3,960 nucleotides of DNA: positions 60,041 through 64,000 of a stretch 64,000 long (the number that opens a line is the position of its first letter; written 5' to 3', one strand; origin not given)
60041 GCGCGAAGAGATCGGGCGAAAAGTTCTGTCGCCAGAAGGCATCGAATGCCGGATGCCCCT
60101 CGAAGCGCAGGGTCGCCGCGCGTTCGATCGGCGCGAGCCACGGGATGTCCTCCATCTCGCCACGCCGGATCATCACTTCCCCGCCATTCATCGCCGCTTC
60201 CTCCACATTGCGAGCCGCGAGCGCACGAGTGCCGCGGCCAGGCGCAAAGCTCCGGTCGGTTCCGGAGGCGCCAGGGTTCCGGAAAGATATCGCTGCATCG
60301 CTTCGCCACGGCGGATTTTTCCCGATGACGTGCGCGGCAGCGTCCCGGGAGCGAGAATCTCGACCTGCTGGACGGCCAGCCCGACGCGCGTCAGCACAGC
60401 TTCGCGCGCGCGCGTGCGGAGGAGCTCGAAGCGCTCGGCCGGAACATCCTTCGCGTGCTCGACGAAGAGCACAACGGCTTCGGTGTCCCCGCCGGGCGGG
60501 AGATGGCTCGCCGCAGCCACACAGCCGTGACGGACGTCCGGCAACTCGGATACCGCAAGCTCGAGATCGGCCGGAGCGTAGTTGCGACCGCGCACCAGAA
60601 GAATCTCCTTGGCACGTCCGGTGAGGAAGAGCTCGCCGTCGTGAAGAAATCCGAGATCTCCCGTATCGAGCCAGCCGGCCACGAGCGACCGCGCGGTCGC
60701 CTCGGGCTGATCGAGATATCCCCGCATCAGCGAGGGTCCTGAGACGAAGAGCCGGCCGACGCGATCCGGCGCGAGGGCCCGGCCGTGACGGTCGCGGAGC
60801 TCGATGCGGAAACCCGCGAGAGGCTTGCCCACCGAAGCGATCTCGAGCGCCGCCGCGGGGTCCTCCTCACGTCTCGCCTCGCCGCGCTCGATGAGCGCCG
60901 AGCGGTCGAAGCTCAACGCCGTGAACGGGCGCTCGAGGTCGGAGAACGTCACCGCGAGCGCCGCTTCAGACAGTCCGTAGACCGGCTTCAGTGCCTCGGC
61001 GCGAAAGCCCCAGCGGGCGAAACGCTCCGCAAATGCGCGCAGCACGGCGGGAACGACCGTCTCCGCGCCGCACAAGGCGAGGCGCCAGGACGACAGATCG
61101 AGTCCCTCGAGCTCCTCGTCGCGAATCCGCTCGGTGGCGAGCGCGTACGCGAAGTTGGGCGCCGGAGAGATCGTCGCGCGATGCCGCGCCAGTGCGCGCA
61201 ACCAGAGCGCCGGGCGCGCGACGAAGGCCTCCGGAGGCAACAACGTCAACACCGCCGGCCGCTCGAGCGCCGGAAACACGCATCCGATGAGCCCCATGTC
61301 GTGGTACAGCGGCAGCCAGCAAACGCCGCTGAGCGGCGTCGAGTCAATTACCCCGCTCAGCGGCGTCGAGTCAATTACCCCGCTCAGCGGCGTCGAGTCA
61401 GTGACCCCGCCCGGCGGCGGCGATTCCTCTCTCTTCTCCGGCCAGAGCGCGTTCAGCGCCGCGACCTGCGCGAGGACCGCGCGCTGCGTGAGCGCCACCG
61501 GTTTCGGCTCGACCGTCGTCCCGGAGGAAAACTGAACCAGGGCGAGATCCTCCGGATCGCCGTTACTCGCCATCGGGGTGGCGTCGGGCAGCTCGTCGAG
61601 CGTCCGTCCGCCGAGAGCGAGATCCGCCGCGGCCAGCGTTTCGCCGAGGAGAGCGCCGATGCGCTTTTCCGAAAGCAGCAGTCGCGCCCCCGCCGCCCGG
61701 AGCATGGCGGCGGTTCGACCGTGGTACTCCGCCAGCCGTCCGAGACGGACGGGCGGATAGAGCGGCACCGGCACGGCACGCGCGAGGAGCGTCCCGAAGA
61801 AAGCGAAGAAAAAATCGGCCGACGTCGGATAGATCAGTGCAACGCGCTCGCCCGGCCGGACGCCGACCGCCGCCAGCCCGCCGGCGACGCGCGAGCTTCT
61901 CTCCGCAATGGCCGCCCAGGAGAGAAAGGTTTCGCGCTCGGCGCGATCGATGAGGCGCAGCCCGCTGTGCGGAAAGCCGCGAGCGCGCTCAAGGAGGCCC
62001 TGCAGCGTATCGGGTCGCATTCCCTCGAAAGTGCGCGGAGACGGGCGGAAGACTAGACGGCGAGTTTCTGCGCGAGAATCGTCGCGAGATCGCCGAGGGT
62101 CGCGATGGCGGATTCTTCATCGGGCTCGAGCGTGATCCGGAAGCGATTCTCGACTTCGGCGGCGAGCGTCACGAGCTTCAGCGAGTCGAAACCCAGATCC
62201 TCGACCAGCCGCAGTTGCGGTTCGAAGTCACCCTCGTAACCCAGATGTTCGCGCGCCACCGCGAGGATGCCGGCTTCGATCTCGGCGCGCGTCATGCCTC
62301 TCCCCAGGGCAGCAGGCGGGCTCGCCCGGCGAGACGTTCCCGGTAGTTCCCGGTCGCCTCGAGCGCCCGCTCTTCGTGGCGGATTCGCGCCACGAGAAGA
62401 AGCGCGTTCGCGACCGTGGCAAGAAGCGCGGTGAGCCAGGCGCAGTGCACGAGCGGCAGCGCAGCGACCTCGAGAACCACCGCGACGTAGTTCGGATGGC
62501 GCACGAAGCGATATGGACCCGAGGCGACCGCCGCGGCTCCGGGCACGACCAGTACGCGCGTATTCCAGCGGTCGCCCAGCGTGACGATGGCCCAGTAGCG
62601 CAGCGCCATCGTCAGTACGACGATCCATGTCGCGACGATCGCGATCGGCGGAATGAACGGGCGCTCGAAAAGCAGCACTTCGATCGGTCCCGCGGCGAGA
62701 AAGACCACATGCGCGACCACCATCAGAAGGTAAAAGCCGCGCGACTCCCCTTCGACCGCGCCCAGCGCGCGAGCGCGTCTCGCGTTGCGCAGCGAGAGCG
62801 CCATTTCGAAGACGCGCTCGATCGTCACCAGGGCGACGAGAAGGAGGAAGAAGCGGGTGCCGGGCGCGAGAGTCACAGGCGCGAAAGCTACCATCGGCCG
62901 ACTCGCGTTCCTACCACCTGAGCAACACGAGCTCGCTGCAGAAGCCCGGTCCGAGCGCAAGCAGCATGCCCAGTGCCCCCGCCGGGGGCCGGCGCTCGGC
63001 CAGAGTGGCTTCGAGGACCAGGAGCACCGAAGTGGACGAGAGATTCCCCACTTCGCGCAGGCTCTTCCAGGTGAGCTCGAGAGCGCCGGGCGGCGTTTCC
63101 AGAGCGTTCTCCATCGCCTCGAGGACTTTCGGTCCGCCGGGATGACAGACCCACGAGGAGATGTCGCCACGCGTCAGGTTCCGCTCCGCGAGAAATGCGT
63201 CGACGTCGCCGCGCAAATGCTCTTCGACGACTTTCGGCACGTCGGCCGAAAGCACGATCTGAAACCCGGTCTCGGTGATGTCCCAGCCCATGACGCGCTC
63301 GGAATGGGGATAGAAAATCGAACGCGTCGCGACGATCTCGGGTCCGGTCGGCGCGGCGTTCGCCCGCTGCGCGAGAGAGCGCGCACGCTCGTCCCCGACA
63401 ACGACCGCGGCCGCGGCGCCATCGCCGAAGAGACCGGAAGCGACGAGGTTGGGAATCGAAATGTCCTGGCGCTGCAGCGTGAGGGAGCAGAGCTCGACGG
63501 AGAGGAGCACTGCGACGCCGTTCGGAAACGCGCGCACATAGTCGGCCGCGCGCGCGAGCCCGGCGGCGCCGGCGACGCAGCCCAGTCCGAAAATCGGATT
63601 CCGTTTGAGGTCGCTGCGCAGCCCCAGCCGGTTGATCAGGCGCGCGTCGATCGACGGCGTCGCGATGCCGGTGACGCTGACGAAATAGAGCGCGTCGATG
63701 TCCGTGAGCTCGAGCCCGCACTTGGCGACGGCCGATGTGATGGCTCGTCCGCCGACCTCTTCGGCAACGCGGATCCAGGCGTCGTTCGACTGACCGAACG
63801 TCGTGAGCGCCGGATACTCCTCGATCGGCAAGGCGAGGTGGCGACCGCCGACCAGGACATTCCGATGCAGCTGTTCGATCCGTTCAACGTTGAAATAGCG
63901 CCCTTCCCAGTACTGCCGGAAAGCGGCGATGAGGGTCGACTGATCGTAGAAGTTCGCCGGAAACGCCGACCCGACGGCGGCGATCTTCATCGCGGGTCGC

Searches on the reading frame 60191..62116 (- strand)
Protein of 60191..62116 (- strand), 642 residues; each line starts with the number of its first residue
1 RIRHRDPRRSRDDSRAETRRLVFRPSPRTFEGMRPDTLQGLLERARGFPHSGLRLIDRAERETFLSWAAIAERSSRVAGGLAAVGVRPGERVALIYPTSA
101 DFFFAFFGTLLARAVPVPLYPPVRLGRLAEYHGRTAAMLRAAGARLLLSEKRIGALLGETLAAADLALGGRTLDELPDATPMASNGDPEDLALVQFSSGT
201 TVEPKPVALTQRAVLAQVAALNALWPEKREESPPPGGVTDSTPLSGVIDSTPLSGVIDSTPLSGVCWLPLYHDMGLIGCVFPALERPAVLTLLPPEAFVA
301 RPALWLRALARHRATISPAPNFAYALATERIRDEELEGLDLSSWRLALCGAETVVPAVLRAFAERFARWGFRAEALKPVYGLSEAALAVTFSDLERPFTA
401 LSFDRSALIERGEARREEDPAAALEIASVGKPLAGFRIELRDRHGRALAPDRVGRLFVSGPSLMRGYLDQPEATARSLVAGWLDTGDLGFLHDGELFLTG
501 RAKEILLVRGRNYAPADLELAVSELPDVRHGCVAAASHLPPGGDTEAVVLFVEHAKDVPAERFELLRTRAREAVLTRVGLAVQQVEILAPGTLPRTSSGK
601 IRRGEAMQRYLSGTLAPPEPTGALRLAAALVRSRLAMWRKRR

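Call 82: search_protein_families(library=pfam, proteins=[window:60191-62116:-], max_evalue=0.001)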
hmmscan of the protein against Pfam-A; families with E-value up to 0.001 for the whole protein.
window:60191-62116:- (642 aa): 2 families
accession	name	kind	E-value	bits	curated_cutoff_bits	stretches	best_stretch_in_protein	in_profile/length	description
PF00501.34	AMP-binding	-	2.7e-55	188.2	29.9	1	57-468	16-384/384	AMP-binding enzyme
PF23024.1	AMP-dom_DIP2-like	-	0.00051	20.5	27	1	504-615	2-105/110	Disco-interacting protein 2-like, AMP domain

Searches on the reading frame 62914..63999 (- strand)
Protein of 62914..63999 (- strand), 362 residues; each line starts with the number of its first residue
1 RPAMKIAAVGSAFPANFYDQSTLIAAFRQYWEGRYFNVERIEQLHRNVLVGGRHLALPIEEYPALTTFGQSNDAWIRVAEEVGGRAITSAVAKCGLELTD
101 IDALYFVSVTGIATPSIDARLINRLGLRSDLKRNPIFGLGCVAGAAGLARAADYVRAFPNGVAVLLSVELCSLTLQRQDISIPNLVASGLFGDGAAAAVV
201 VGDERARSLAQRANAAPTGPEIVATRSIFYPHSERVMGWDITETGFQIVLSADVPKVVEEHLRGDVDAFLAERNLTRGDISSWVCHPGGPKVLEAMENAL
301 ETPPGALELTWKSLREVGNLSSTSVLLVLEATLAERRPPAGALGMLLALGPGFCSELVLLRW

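Call 82: search_protein_families(library=pfam, proteins=[window:62914-63999:-], max_evalue=0.001)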
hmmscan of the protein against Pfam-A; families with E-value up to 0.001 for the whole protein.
window:62914-63999:- (362 aa): 4 families
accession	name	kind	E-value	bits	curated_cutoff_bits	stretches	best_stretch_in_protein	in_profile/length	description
PF00195.25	Chal_sti_synt_N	-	2e-20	73.6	27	1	6-202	16-223/225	Chalcone and stilbene synthases, N-terminal domain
PF02797.21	Chal_sti_synt_C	-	1.1e-19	71.4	27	1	222-361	2-148/151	Chalcone and stilbene synthases, C-terminal domain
PF08392.18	FAE1_CUT1_RppA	-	2.6e-12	47.1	27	1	79-210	83-213/290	FAE1/Type III polyketide synthase-like protein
PF08541.16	ACP_syn_III_C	-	1.9e-09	38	26.6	1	270-362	1-90/90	3-Oxoacyl-[acyl-carrier-protein (ACP)] synthase III C terminal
